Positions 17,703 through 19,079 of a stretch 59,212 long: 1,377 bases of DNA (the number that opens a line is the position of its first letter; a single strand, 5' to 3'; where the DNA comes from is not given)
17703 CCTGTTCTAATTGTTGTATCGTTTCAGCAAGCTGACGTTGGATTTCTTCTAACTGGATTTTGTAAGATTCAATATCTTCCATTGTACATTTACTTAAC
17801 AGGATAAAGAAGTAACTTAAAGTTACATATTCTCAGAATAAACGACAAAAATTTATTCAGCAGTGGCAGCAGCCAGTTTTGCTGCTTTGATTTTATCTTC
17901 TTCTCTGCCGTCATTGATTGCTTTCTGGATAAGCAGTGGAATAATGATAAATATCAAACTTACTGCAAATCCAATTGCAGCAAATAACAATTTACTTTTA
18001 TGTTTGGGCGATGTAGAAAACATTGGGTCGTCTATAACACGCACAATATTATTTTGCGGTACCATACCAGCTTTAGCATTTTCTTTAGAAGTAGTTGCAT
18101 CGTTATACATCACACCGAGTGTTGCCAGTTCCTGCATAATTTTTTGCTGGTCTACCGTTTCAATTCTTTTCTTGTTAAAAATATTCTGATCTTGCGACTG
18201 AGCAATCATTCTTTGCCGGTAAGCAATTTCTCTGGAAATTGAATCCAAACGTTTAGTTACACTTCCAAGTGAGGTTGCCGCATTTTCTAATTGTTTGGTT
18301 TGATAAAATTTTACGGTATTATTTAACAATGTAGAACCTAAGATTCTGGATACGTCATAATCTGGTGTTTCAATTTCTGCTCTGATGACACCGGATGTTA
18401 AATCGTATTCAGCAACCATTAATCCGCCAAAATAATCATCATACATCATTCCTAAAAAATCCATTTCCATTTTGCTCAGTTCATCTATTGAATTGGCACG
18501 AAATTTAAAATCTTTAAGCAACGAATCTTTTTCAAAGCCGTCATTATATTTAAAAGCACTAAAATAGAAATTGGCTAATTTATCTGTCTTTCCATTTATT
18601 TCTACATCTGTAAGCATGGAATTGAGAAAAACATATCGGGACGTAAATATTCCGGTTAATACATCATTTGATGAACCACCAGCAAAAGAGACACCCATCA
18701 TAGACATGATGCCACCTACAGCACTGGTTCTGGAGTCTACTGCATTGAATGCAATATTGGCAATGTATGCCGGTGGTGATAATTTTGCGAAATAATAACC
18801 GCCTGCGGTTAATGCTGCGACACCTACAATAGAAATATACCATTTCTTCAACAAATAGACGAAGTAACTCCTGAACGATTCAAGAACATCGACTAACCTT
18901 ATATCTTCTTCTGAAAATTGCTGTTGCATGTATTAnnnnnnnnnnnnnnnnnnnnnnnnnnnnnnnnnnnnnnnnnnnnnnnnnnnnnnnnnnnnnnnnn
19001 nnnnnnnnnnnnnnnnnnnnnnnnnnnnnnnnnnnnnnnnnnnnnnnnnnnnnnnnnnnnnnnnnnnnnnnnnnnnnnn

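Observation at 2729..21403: Type I PKS pair wired into a Wza/Wzz/Wzx polysaccharide locus: candidate polyketide-modified surface glycan or glycolipid system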

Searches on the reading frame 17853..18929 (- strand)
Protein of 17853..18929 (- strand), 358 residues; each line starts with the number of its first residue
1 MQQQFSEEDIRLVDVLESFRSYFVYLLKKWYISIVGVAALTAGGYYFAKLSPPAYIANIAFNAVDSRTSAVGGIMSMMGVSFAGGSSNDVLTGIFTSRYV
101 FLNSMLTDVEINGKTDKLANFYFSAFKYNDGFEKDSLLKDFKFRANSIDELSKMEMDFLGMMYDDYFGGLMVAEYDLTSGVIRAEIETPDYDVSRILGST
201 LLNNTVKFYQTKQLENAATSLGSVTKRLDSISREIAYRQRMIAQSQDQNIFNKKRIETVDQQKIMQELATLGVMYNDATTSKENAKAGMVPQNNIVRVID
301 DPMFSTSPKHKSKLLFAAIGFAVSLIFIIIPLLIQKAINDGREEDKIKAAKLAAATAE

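Call 4: search_protein_families(library=pfam, proteins=[window:17853-18929:-], max_evalue=0.001)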
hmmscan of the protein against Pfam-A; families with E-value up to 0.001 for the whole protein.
window:17853-18929:- (358 aa): 0 families

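Call 16: search_protein_families(library=pfam, proteins=[window:17853-18929:-], max_evalue=10)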
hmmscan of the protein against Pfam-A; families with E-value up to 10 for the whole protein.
window:17853-18929:- (358 aa): 6 families
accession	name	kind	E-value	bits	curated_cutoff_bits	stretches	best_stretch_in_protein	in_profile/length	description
PF09472.15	MtrF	-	0.025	14.4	22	1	317-334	45-62/62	Tetrahydromethanopterin S-methyltransferase, F subunit (MtrF)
PF07436.16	Curto_V3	-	0.15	12.9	25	1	189-232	5-48/87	Curtovirus V3 protein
PF05549.16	Allexi_40kDa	-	0.16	11.9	26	1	193-287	61-153/271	Allexivirus 40kDa protein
PF06103.16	DUF948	-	1.2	9.8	37.2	1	315-333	4-22/89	Bacterial protein of unknown function (DUF948)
PF00700.27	Flagellin_C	-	2.4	9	23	1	211-277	8-67/86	Bacterial flagellin C-terminal helical region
PF09124.16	Endonuc-dimeris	-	4.8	7.9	22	0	261-280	18-37/54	T4 recombination endonuclease VII, dimerisation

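Call 17: search_protein_families(library=ncbifam, proteins=[window:17853-18929:-], max_evalue=0.01)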
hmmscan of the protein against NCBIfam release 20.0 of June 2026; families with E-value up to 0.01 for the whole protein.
window:17853-18929:- (358 aa): 0 families
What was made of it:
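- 17853..18929 (-): Polysaccharide co-polymerase (PCP) without a kinase domain. Two transmembrane helices flank a coiled-coil periplasmic domain. No Pfam or NCBIfam hit (calls 4, 16, 17).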

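Call 18: find_homologous_proteins(query=window:17853-18929:-, max_evalue=0.001)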
Query window:17853-18929:- (358 aa): 64 proteins with E <= 0.001 among 4526 candidates.
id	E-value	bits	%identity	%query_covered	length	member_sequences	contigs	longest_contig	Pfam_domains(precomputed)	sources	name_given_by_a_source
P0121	1.3e-223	759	98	100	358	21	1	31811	-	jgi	jgi:hypothetical protein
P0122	1.1e-196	671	87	97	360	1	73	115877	-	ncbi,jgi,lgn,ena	jgi:hypothetical protein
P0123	2.8e-196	669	86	97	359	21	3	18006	-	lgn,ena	-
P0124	3.4e-191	652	84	99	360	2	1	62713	-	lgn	-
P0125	6.0e-190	648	82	100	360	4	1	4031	-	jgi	-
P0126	6.5e-189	645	81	100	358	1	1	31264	-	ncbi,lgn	-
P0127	1.0e-185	635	80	100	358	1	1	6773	-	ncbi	-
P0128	1.3e-185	634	83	97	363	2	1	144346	-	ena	-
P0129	3.0e-185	633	81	99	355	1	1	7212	-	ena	-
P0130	2.7e-184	630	79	99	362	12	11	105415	-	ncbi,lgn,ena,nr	ncbi:MAG: hypothetical protein IT275_06220 [Chitinophagales bacterium]|nr:hypothetical protein [Chit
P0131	2.1e-183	627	79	99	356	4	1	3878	-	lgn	-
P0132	4.0e-183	626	78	100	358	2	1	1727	-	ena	-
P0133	5.2e-182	622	79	98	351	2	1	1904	-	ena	-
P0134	2.9e-179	613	77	99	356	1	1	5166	-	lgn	-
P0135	1.1e-178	611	78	99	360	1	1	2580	-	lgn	-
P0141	1.8e-167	575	74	98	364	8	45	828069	-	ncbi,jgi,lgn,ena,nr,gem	ncbi:MAG TPA: hypothetical protein PLJ42_12035 [Chitinophagales bacterium]|jgi:hypothetical protein|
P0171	2.1e-150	519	65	98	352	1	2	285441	-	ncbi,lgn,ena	-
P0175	6.0e-137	474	60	99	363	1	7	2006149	-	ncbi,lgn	ncbi:MAG: hypothetical protein U0U67_04890 [Chitinophagales bacterium]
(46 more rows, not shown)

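Call 19: find_encoding_contigs(protein=P0175, flank=10000, max_places=1)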
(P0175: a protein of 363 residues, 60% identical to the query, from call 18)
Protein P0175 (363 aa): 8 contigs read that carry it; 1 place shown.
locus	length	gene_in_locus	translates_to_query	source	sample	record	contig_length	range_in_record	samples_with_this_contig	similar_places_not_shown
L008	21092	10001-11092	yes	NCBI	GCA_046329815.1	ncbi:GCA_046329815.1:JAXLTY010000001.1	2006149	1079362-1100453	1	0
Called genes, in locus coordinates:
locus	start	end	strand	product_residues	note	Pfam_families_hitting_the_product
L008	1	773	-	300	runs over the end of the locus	PF12849:PBP_like_2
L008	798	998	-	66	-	-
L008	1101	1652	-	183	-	PF02472:ExbD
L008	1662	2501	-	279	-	PF28545:1TM_TonB_rel, PF03544:TonB_C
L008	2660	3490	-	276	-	PF28545:1TM_TonB_rel, PF03544:TonB_C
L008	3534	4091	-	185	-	PF02472:ExbD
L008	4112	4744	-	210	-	PF02472:ExbD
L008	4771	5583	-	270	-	PF01618:MotA_ExbB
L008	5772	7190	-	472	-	PF10396:TrmE_N, PF12631:MnmE_helical, PF00350:Dynamin_N (faint), PF00009:GTP_EFTU (faint), PF01926:MMR_HSR1, PF02421:FeoB_N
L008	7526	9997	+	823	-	PF02563:Poly_export, PF22461:SLBB_2 (weak), PF10531:SLBB, PF22461:SLBB_2 (weak), PF10531:SLBB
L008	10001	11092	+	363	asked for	-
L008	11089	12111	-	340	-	PF00288:GHMP_kinases_N, PF08544:GHMP_kinases_C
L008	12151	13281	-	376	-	PF13439:Glyco_transf_4, PF00534:Glycos_transf_1, PF13692:Glyco_trans_1_4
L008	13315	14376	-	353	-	PF00180:Iso_dh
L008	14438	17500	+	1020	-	PF00515:TPR_1 (faint), PF07719:TPR_2 (faint), PF13174:TPR_6 (faint), PF13424:TPR_12 (weak), PF12770:CHAT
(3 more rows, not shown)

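Call 20: find_encoding_contigs(protein=P0141, flank=10000, max_places=1)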
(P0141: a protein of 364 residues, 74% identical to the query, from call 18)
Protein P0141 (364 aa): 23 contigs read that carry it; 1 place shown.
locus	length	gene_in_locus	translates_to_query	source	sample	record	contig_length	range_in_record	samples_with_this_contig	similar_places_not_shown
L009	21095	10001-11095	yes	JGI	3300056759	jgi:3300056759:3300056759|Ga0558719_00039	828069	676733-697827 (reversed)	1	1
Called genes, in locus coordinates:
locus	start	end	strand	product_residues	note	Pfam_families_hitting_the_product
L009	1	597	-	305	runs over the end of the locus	PF12849:PBP_like_2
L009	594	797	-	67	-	-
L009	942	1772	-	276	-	PF28545:1TM_TonB_rel, PF03544:TonB_C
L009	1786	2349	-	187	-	PF02472:ExbD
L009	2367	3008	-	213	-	PF02472:ExbD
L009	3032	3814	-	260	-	PF01618:MotA_ExbB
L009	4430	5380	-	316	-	PF07804:HipA_C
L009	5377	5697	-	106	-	PF13657:Couple_hipA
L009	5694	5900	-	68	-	PF12844:HTH_19 (weak), PF01381:HTH_3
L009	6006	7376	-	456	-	PF10396:TrmE_N, PF12631:MnmE_helical, PF01926:MMR_HSR1, PF02421:FeoB_N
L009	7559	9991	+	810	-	PF02563:Poly_export, PF22461:SLBB_2, PF10531:SLBB, PF22461:SLBB_2 (weak), PF10531:SLBB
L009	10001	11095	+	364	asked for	-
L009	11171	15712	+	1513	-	PF00109:ketoacyl-synt, PF02801:Ketoacyl-synt_C, PF16197:KAsynt_C_assoc, PF22621:CurL-like_PKS_C, PF00698:Acyl_transf_1, PF00106:adh_short, PF08659:KR, PF00550:PP-binding, +1 more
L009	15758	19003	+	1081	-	PF00109:ketoacyl-synt, PF02801:Ketoacyl-synt_C, PF16197:KAsynt_C_assoc, PF22336:RhiE-like_linker, PF22621:CurL-like_PKS_C, PF00698:Acyl_transf_1, PF00550:PP-binding (weak)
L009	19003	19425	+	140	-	PF00561:Abhydrolase_1 (weak), PF00975:Thioesterase, PF12697:Abhydrolase_6 (weak)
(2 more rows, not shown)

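Call 21: find_encoding_contigs(protein=P0171, flank=10000, max_places=1)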
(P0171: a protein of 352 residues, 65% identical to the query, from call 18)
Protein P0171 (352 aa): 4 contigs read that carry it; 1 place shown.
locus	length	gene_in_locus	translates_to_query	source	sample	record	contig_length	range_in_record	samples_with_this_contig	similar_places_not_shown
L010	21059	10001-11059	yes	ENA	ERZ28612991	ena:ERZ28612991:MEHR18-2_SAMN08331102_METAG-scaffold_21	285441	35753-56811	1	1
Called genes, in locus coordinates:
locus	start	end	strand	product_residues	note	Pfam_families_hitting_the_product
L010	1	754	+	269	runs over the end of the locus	PF28545:1TM_TonB_rel, PF03544:TonB_C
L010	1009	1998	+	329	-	PF12849:PBP_like_2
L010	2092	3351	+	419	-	PF00285:Citrate_synt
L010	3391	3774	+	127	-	-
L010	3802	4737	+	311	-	-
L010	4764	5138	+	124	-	PF15418:DUF4625 (faint), PF17957:Big_7 (faint)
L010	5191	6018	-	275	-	-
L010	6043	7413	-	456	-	PF10396:TrmE_N, PF12631:MnmE_helical, PF00350:Dynamin_N (faint), PF01926:MMR_HSR1, PF02421:FeoB_N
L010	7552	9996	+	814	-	PF02563:Poly_export, PF22461:SLBB_2 (weak), PF10531:SLBB, PF22461:SLBB_2 (weak)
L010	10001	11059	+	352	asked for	-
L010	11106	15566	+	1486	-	PF00109:ketoacyl-synt, PF02801:Ketoacyl-synt_C, PF16197:KAsynt_C_assoc, PF22621:CurL-like_PKS_C, PF00698:Acyl_transf_1, PF00106:adh_short, PF08659:KR, PF13561:adh_short_C2, +3 more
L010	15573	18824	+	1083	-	PF00109:ketoacyl-synt, PF02801:Ketoacyl-synt_C, PF16197:KAsynt_C_assoc (weak), PF22336:RhiE-like_linker, PF22621:CurL-like_PKS_C, PF00698:Acyl_transf_1, PF00550:PP-binding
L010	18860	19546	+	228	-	PF22624:AASDHPPT_N, PF01648:ACPS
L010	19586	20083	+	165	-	PF04138:GtrA_DPMS_TM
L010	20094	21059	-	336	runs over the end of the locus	-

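Call 23: find_related_loci(query=A1, collection=genome_contigs, flank=10000)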
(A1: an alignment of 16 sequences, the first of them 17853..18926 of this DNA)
Query A1 (357 aa) in genome_contigs; peptide patterns used: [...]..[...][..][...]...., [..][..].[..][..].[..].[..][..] (x = any residue, [..] = any of these).
110 stretches matched a pattern; 28 encode a relative of the query (tblastn E <= 1e-3); 26 distinct loci.
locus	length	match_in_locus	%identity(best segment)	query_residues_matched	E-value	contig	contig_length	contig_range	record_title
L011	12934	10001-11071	98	1-357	0e+0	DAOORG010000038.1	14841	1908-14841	MAG TPA_asm: Chitinophagales bacterium isolate AMR_MDS_2551 NODE_4938_length_14841_cov_15.337076, whole genome shotgun s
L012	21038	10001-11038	85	1-346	0e+0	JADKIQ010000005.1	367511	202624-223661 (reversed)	MAG: Sphingobacteriales bacterium isolate Skiv_18-Q3-R9-52_MAXAC.081 tig00004985-10-3668640, whole genome shotgun sequen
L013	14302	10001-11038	86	1-346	0e+0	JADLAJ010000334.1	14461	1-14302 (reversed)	MAG: Chitinophagales bacterium isolate SJ124 c_000001521847, whole genome shotgun sequence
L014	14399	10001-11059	79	1-353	0e+0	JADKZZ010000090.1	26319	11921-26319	MAG: Chitinophagales bacterium isolate SJ10 c_000000570965, whole genome shotgun sequence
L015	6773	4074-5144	80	1-357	0e+0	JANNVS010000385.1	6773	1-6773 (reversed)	MAG: Sphingobacteriales bacterium isolate VAR_34_metabat_471 VAR_34_k141_88819, whole genome shotgun sequence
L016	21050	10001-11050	79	1-350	0e+0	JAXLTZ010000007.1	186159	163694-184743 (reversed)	MAG: Chitinophagales bacterium isolate STL-BAC17 C2.102.fa-7, whole genome shotgun sequence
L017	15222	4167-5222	78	1-352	0e+0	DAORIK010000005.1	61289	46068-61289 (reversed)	MAG TPA_asm: Chitinophagales bacterium isolate AMR_MDS_5579 NODE_47_length_61289_cov_13.798494, whole genome shotgun seq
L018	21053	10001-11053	74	1-351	7e-178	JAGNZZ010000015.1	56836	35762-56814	MAG: Chitinophagales bacterium isolate Go_SlAct_bin_469 Go_SlAct_1614_length_56836_cov_33.582729, whole genome shotgun s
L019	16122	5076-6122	76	2-350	1e-177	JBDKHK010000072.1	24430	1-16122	MAG: Bacteroidota bacterium isolate flintriver_2019_sw_WHONDRS-S19S_0015_B_bin.39 scaffold_1743419, whole genome shotgun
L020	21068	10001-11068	75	1-356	4e-177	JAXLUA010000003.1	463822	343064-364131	MAG: Chitinophagales bacterium isolate STL-BAC18 C2.187.fa-3, whole genome shotgun sequence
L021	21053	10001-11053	72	3-353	3e-175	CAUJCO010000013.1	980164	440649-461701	MAG: Bacteroidota bacterium isolate KLAP121 genome assembly, contig: KLAP121_202777, whole genome shotgun sequence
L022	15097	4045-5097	71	3-353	7e-174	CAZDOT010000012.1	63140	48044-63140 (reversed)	MAG TPA_asm: uncultured Chitinophagales bacterium isolate SRP257259_co1_46 genome assembly, contig: NODE_425_length_6314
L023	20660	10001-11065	74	1-355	6e-173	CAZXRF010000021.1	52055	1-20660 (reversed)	MAG TPA_asm: uncultured Chitinophagales bacterium isolate SRP262948_co1_35 genome assembly, contig: NODE_622_length_5205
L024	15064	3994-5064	67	1-357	9e-168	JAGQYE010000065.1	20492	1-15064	MAG: Bacteroidetes bacterium isolate HKST-UBA57 k127_1327321, whole genome shotgun sequence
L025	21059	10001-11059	70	1-353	4e-164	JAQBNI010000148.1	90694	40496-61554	MAG: Bacteroidota bacterium isolate RYN_289 scaffold_1447187, whole genome shotgun sequence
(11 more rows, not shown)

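Call 32: search_solved_structures(query=A2, max_evalue=10, show_alignments=1)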
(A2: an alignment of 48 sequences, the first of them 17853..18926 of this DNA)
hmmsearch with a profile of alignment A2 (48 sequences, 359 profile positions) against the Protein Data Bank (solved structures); distinct sequences matched with E-value up to 10: 2.
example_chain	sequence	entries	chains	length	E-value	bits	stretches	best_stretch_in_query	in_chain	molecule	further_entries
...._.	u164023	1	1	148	0.063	15.5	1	215-311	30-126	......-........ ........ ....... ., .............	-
6kac_Q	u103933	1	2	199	0.12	14.6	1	215-311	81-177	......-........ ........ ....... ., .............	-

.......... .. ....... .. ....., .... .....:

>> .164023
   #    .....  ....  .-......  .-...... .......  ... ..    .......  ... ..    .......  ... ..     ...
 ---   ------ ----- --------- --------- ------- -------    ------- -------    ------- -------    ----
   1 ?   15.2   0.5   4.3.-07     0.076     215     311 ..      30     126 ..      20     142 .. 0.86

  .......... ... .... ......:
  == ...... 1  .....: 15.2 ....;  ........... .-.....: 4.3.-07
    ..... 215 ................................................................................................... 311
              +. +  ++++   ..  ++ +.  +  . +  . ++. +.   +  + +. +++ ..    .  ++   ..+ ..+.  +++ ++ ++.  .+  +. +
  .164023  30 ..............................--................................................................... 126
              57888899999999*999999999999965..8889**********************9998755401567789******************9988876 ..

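Call 40: predict_structure(alignment_id=A2)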
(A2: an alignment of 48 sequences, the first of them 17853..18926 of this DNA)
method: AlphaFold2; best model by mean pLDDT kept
length: 357 residues; sequences in the alignment: 48
mean_pLDDT: 80.9   pTM: 0.64
mean pLDDT of the five models: 80.9, 77.5, 77.1, 76.6, 75.2
residues with pLDDT >= 90: 103; 70-90: 197; 50-70: 33; < 50: 24
segments of 3 or more residues with pLDDT < 50: 1-4, 64-83
pLDDT, mean of each block of 10 residues (from residue 1): 52 74 83 87 87 86 48 40 56 86 95 95 92 89 94 95 91 78 89 92 85 80 91 91 68 63 91 90 76 66 82 88 88 85 81 74
secondary structure, 60 per line:
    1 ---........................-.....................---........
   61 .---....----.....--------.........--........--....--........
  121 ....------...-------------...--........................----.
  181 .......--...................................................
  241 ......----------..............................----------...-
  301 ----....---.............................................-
elements in order: H4-27 H29-49 E53-61 H65-68 H73-77 H86-94 H97-104 E107-110 E113-116 H117-124 H152-169 E170-175 E180-187 H190-246 H257-286 E297-299 E305-308 H312-356
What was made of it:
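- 17853..18929 (-): The AlphaFold model has pLDDT 80.9 (call 40).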

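Call 45: fold_search(model_id=the predicted structure, library=pdb)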
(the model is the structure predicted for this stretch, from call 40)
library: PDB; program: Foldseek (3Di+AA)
matches with E <= 10: 639; with E <= 0.001: 39
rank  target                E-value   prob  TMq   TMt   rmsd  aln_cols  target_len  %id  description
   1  9r6b_I                1.1e-07  1.00  0.50  0.32   8.8       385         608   10  CPS secretion pathway Wza-Wzc (Conf 4) (released 2026-03-04)
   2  9r62_I                7.5e-07  1.00  0.45  0.28   9.9       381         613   10  CPS co-polymerase Wzc_C1 (released 2026-03-04)
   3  8tsh_E                2.9e-06  1.00  0.42  0.54   8.1       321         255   12  S. thermodepolymerans KpsMT(E151Q)-KpsE in complex with ATP (released 2024-04-17)
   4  8tsh_G                3.4e-06  1.00  0.45  0.58   7.6       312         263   13  S. thermodepolymerans KpsMT(E151Q)-KpsE in complex with ATP (released 2024-04-17)
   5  9r62_K                3.4e-06  1.00  0.44  0.25  12.2       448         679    8  CPS co-polymerase Wzc_C1 (released 2026-03-04)
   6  8p3p_A                3.5e-06  1.00  0.37  0.39  11.3       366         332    9  Full-length bacterial polysaccharide co-polymerase WzzE mutant R267E from E. coli. C4 symmetry (released 2023-07-26)
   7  8tsh_H                4.8e-06  1.00  0.44  0.57   7.9       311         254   12  S. thermodepolymerans KpsMT(E151Q)-KpsE in complex with ATP (released 2024-04-17)
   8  9r68_I                5.8e-06  1.00  0.45  0.27  10.9       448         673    9  CPS secretion pathway Wza-Wzc_C1 (Conf 2) (released 2026-03-04)
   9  8tsh_I                6.8e-06  1.00  0.43  0.57   8.0       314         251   12  S. thermodepolymerans KpsMT(E151Q)-KpsE in complex with ATP (released 2024-04-17)
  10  9r64_I                7.1e-06  1.00  0.50  0.29  14.8       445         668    9  CPS secretion pathway Wza-Wzc_C1 (Conf 0) (released 2026-03-04)
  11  8tsh_K                7.5e-06  1.00  0.45  0.60   7.6       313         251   12  S. thermodepolymerans KpsMT(E151Q)-KpsE in complex with ATP (released 2024-04-17)
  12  8p3o_A                8.7e-06  1.00  0.35  0.37  13.8       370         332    9  Full-length bacterial polysaccharide co-polymerase WzzE mutant R267A from E. coli. C4 symmetry (released 2023-07-26)
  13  8tsh_J                1.0e-05  1.00  0.46  0.59   7.6       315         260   12  S. thermodepolymerans KpsMT(E151Q)-KpsE in complex with ATP (released 2024-04-17)
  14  9exq_A                1.1e-05  1.00  0.37  0.22  20.4       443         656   11  Wzc-K540M-3YE-N711Y MgADP C1 (released 2025-04-23)
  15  8tsh_L                1.2e-05  1.00  0.43  0.56   8.0       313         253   12  S. thermodepolymerans KpsMT(E151Q)-KpsE in complex with ATP (released 2024-04-17)
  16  8tsh_F                1.4e-05  1.00  0.45  0.57   7.8       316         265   12  S. thermodepolymerans KpsMT(E151Q)-KpsE in complex with ATP (released 2024-04-17)
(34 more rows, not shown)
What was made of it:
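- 17853..18929 (-): The top 39 Foldseek PDB hits are all Wzc, KpsE or WzzE (call 45).
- On ABC-transporter-dependent capsule (Kps; host of WcbR/RkpA PKS): KpsE (8tsh) matches with a TM-score of 0.54-0.60 normalised to the target, but Wzc and WzzE match equally well (call 45).
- Closest known: WcbR/RkpA-type PKS genes inside proteobacterial capsule clusters. Same: KpsE is among the best fold matches of the 358-aa protein (call 45).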

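Call 69: search_protein_representatives(alignment_id=A2)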
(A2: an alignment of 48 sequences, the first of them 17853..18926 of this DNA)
Query: 48 sequences, 359 profile positions. Proteins with E-value up to 0.001 (for the whole library): 2147; up to 1e-10: 1160; up to 1e-30: 79. The best 150 are listed.
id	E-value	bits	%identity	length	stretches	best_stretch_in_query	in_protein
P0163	2.1e-184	629.0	-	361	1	1-357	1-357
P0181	6.0e-144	495.9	-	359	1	2-357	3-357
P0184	3.9e-98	345.2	-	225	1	144-353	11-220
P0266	4.0e-95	335.3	-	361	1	3-355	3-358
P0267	8.6e-91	321.0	-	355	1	5-347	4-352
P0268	1.6e-82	293.9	-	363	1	4-349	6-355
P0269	2.4e-82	293.3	-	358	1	1-347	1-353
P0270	3.7e-82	292.6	-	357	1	2-346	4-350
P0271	3.7e-77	276.2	-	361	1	4-352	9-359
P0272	5.4e-54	200.0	-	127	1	3-101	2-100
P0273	4.5e-50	187.1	-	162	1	211-355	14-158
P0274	3.9e-48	180.7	-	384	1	6-348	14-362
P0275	3.1e-46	174.5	-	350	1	3-341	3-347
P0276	9.5e-46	172.9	-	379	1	7-355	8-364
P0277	8.7e-44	166.4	-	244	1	119-355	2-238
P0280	2.8e-42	161.4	-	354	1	14-341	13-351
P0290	3.7e-37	144.6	-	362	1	6-341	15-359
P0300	1.7e-34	135.8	-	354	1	6-348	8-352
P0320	1.3e-32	129.7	-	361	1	9-326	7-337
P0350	4.0e-30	121.5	-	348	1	6-340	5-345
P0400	5.3e-28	114.5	-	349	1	6-339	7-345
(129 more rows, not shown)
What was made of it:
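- The close co-polymerase subfamily is small: 64 clusters at 90% identity (call 18) and about 9 representatives at E<=1e-77 among 1.8 billion proteins (call 69). Kinase-less co-polymerases of about 350 aa next to Wza are common: 1160 relatives at E<=1e-10 (call 69).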
